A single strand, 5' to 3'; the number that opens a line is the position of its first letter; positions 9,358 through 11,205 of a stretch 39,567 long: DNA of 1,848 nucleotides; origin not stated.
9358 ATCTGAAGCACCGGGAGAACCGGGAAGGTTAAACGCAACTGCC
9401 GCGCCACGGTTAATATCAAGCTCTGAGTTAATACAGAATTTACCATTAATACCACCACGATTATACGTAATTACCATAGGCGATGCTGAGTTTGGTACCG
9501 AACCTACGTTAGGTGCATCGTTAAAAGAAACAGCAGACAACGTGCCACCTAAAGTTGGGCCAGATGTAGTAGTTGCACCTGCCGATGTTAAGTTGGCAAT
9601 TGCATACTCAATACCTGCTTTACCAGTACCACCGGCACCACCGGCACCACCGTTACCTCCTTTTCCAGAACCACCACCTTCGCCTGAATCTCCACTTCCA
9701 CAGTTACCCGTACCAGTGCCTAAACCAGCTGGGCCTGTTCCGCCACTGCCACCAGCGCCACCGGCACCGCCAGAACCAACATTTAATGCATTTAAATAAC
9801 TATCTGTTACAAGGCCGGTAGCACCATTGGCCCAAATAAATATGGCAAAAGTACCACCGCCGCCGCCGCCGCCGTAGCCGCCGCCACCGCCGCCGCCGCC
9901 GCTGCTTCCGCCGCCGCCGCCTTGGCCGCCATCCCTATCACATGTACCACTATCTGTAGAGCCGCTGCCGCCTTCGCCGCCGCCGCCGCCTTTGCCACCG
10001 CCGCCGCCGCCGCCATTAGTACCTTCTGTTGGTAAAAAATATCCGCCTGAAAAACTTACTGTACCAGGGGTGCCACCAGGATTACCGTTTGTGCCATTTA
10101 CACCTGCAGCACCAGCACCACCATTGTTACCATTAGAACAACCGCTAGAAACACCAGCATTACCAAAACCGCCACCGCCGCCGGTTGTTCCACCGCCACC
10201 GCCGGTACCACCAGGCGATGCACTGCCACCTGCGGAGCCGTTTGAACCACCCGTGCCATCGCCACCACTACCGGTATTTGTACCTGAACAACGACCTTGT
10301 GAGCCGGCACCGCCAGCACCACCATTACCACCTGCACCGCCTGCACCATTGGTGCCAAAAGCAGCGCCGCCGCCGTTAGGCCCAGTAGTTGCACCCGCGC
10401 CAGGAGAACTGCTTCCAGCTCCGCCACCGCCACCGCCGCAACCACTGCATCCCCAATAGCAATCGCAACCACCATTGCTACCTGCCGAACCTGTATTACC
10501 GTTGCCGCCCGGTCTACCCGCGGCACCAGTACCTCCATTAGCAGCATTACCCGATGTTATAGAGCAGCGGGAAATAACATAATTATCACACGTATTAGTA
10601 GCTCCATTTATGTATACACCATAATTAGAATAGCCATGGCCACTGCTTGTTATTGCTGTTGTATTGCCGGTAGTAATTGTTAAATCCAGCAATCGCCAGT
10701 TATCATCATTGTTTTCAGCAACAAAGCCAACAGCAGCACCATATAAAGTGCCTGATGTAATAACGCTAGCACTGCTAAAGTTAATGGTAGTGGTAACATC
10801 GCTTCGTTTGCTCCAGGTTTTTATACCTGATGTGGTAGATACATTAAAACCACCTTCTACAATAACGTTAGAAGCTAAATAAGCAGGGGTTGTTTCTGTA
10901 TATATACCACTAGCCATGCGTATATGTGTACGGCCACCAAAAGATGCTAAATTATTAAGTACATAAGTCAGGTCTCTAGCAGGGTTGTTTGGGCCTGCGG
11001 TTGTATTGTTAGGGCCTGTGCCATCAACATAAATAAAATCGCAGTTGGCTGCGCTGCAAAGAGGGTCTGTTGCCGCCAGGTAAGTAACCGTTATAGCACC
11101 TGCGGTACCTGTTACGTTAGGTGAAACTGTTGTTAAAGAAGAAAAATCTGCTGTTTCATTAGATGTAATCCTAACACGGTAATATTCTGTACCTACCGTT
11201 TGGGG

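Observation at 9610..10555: The glycine-rich segments may be ordered polyglycine-II helix lattices (ALK/LTK-GRD-like or phage gp38-like) rather than disordered linkers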

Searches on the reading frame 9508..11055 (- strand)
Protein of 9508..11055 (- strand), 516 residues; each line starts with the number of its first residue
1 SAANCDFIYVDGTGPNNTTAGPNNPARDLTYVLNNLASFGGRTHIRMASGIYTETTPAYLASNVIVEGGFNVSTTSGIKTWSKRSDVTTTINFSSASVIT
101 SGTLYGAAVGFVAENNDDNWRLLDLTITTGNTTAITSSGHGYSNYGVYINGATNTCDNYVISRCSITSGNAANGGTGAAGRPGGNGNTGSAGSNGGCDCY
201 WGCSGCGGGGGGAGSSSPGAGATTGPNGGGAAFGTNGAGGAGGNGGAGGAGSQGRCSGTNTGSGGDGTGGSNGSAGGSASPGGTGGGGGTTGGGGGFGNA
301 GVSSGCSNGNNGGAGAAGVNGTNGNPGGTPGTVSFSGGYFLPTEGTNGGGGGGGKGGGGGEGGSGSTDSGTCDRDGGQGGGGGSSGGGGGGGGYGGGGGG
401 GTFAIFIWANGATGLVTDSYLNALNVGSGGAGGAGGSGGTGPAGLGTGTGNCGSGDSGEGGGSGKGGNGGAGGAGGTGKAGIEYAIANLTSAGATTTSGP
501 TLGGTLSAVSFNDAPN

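Call 13: search_protein_families(library=pfam, proteins=[window:9508-11055:-], max_evalue=10)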
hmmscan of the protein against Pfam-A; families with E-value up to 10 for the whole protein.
window:9508-11055:- (516 aa): 0 families

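Call 41: find_homologous_proteins(query=window:9508-11055:-, max_evalue=0.00001)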
Query window:9508-11055:- (516 aa): 41 proteins with E <= 0.00001 among 8000 candidates.
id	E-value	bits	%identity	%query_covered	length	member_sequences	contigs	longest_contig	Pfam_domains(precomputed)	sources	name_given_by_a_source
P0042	6.5e-32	129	-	-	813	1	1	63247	PF18962.8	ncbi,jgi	jgi:hypothetical protein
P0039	2.7e-31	127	53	9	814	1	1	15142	-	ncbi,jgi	jgi:hypothetical protein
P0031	5.6e-30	123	-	-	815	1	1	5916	PF18962.8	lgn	-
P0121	3.8e-29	120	-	-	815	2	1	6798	PF18962.8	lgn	-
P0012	5.1e-29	120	-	-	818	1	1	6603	PF18962.8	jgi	jgi:hypothetical protein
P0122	9.6e-29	119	-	-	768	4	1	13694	PF18962.8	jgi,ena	-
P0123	3.7e-28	117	-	-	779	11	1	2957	PF18962.8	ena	-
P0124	4.6e-28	117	-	-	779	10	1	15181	PF18962.8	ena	-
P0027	5.3e-28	116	-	-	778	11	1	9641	PF18962.8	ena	-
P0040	1.1e-27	115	-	-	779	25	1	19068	PF18962.8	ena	-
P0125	1.9e-27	114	-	-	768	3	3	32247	PF18962.8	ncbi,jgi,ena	jgi:hypothetical protein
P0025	3.6e-27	114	-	-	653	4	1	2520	PF18962.8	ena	-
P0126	1.6e-26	111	-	-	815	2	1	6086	PF18962.8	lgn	-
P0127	1.7e-26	111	-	-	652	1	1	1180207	PF18962.8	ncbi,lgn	ncbi:MAG: T9SS type A sorting domain-containing protein [Bacteroidota bacterium]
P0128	2.4e-26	111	41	31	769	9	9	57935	PF18962.8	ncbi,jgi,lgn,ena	jgi:hypothetical protein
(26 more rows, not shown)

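Call 65: search_protein_families(library=phrogs, proteins=[window:9508-11055:-], max_evalue=1)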
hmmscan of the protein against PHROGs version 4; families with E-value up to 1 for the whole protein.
window:9508-11055:- (516 aa): 0 families

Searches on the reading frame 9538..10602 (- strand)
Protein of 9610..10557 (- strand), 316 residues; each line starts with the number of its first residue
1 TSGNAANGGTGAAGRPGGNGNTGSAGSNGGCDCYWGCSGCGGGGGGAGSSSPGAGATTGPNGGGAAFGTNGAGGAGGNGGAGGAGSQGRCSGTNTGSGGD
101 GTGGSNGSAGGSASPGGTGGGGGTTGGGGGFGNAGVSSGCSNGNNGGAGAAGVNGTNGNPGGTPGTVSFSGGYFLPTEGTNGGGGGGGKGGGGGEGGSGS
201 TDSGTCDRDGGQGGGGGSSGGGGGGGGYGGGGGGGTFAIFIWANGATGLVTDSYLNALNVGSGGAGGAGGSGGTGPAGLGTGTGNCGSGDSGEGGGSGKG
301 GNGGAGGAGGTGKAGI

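Call 13: search_protein_families(library=pfam, proteins=[window:9610-10557:-], max_evalue=10)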
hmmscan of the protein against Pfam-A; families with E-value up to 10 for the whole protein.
window:9610-10557:- (316 aa): 0 families

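Call 51: predict_structure(alignment_id=A3)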
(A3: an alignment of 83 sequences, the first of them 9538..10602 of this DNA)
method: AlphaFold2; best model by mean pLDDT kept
length: 355 residues; sequences in the alignment: 83
mean_pLDDT: 75.0   pTM: 0.75
mean pLDDT of the five models: 75.0, 74.1, 74.1, 73.5, 70.6
residues with pLDDT >= 90: 90; 70-90: 123; 50-70: 110; < 50: 32
segments of 3 or more residues with pLDDT < 50: 1-3, 73-80, 340-355
pLDDT, mean of each block of 10 residues (from residue 1): 59 92 96 89 76 68 70 47 61 60 56 57 58 56 53 65 86 94 88 94 84 71 78 88 96 80 78 96 95 73 76 90 97 73 46 38
secondary structure, 60 per line:
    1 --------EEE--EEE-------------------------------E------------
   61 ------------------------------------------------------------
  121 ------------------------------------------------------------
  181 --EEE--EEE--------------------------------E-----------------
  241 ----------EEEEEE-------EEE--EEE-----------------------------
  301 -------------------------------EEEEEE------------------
elements in order: E9-11 E14-16 E183-185 E188-190 E251-256 E264-266 E269-271 E332-337

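Call 53: fold_search(model_id=the predicted structure, library=pdb)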
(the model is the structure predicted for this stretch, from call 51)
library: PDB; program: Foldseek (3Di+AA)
matches with E <= 10: 0; with E <= 0.001: 0
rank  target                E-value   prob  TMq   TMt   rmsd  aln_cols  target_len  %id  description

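Call 56: fold_search(model_id=the predicted structure, library=viral)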
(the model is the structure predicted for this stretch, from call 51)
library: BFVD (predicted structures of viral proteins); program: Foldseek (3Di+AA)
matches with E <= 10: 32; with E <= 0.001: 0
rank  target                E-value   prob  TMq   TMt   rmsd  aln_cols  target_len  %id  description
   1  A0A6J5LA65            5.0e-02  0.06  0.12  0.09  56.6       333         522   20  Collagen triple helix repeat [uncultured Caudovirales phage]
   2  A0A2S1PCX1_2          2.9e-01  0.03  0.12  0.06  33.0       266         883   22  Minor tail protein [Mycobacterium phage TChen]
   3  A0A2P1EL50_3          4.0e-01  0.04  0.16  0.07  27.1       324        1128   17  Collagen repeat protein [Moumouvirus australiensis]
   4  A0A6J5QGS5            9.8e-01  0.01  0.08  0.11  18.2       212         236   22  Uncharacterized protein [uncultured Caudovirales phage]
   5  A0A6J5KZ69            1.1e+00  0.02  0.15  0.13  28.0       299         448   23  Uncharacterized protein [uncultured Caudovirales phage]
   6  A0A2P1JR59            1.6e+00  0.01  0.10  0.05  28.6       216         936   24  Minor tail protein [Mycobacterium phage MooMoo]
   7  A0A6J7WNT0            1.7e+00  0.01  0.09  0.10  25.1       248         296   23  Uncharacterized protein [uncultured Caudovirales phage]
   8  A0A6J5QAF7            2.0e+00  0.01  0.13  0.15  21.7       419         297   14  Uncharacterized protein [uncultured Caudovirales phage]
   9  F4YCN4                2.3e+00  0.01  0.12  0.10  23.4       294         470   22  (no name in the UniProt tables at hand)
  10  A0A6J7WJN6            2.5e+00  0.01  0.12  0.04  28.7       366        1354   20  Glycine-rich domain-containing protein [uncultured Caudovirales phage]
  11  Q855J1                2.8e+00  0.01  0.08  0.06  29.0       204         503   18  Minor tail protein [Mycobacterium virus Che8]
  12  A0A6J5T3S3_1          3.0e+00  0.01  0.14  0.06  22.4       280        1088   22  Concanavalin A-like lectin/glucanases superfamily [uncultured Caudovirales phage]
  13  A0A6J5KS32            3.0e+00  0.00  0.09  0.08  27.5       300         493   24  Concanavalin A-like lectin/glucanases superfamily [uncultured Caudovirales phage]
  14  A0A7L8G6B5            3.5e+00  0.01  0.13  0.10  31.2       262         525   19  Tail fiber protein [Achromobacter phage Mano]
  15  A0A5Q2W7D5            4.0e+00  0.01  0.09  0.06  30.6       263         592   24  (no name in the UniProt tables at hand)
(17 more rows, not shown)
